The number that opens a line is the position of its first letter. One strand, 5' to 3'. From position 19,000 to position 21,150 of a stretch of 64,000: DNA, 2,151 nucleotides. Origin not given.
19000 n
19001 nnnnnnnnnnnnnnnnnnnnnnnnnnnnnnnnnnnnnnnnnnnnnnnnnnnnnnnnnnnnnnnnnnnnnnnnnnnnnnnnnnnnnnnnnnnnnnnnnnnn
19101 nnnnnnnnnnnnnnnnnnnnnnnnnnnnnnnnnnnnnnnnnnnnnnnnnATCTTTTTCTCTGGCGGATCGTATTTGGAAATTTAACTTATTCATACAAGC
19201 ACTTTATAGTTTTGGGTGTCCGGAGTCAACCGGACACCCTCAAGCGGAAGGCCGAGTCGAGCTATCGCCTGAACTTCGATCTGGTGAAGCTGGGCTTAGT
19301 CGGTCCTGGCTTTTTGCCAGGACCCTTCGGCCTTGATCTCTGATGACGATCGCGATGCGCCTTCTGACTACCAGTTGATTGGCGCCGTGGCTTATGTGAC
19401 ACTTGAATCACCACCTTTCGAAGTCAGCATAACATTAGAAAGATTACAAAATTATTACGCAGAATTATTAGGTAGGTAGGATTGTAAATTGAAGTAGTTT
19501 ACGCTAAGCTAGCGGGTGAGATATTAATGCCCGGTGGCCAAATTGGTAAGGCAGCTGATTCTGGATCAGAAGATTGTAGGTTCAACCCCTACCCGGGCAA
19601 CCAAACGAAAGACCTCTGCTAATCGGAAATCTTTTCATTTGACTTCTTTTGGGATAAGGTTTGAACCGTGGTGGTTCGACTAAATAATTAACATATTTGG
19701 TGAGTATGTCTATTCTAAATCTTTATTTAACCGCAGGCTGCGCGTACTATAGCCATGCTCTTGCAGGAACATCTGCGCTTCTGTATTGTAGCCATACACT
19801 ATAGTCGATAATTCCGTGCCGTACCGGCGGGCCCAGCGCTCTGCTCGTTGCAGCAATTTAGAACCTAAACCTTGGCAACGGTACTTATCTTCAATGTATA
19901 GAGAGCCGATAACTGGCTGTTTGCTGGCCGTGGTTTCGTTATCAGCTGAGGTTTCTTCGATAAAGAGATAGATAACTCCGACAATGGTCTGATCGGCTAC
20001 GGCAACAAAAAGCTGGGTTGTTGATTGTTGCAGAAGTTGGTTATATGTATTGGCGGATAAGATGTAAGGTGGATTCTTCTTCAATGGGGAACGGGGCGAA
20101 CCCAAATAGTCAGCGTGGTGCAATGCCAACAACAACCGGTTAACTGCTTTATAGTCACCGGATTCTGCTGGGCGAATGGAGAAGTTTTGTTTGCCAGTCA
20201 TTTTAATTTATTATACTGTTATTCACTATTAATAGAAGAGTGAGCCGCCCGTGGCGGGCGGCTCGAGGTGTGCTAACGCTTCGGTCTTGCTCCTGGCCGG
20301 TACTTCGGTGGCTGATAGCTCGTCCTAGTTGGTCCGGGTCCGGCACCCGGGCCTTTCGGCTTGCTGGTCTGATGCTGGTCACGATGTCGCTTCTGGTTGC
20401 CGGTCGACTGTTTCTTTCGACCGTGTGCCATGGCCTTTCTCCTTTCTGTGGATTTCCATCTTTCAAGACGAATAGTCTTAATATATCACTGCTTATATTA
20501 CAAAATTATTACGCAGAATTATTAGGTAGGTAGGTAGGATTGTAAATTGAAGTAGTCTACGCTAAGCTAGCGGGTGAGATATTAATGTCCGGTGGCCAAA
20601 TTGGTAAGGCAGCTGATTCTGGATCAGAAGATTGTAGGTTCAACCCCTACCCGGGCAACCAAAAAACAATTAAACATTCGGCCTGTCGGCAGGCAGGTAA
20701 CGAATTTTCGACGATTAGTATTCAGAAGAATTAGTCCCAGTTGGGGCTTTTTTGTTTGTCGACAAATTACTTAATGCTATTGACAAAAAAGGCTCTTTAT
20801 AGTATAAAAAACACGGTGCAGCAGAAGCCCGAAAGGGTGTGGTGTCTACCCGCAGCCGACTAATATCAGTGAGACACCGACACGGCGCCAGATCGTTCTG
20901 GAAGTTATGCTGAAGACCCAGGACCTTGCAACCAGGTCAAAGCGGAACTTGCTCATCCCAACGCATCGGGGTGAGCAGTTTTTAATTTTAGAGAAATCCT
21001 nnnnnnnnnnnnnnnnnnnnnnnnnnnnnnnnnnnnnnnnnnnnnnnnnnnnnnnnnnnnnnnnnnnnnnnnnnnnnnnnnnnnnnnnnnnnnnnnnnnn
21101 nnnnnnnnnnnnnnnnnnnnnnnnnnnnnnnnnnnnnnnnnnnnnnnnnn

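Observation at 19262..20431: Conserved small, highly basic protein of about 50 aa missed by the ORF track, with spurious ORFs called in its place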

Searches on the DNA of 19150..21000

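Call 21: search_rna_families(source=window, start=19150, end=21000, threshold=evalue, max_evalue=5)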
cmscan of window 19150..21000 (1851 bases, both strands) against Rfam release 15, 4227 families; matches with E-value up to 5: 7.
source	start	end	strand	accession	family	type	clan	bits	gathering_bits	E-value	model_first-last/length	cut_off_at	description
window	19528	19600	+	RF00005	tRNA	Gene; tRNA;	CL00001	62.7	29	9.3e-13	1-71/71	no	tRNA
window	20586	20658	+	RF00005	tRNA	Gene; tRNA;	CL00001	59.6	29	6.8e-12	1-71/71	no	tRNA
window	19182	19331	+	RF00444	PrrF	Gene; sRNA;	-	26.2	90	0.083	1-150/150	no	PrrF RNA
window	19528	19601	-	RF04354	Plastid-ycf2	Cis-reg;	-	25.9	65.7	0.014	1-75/75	no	Plastid-ycf2 5UTR RNA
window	20586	20659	-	RF04354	Plastid-ycf2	Cis-reg;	-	21.8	65.7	0.18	1-75/75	no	Plastid-ycf2 5UTR RNA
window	20725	20805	-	RF02318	TtnuHACA11a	Gene; snRNA; snoRNA; HACA-box;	-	21.2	100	0.89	1-141/141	no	Tetrahymena snoRNA TtnuHACA11a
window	20198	20268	+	RF02552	RcsR1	Gene; sRNA;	-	16.2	60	3.8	1-96/96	no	RcsR1 sRNA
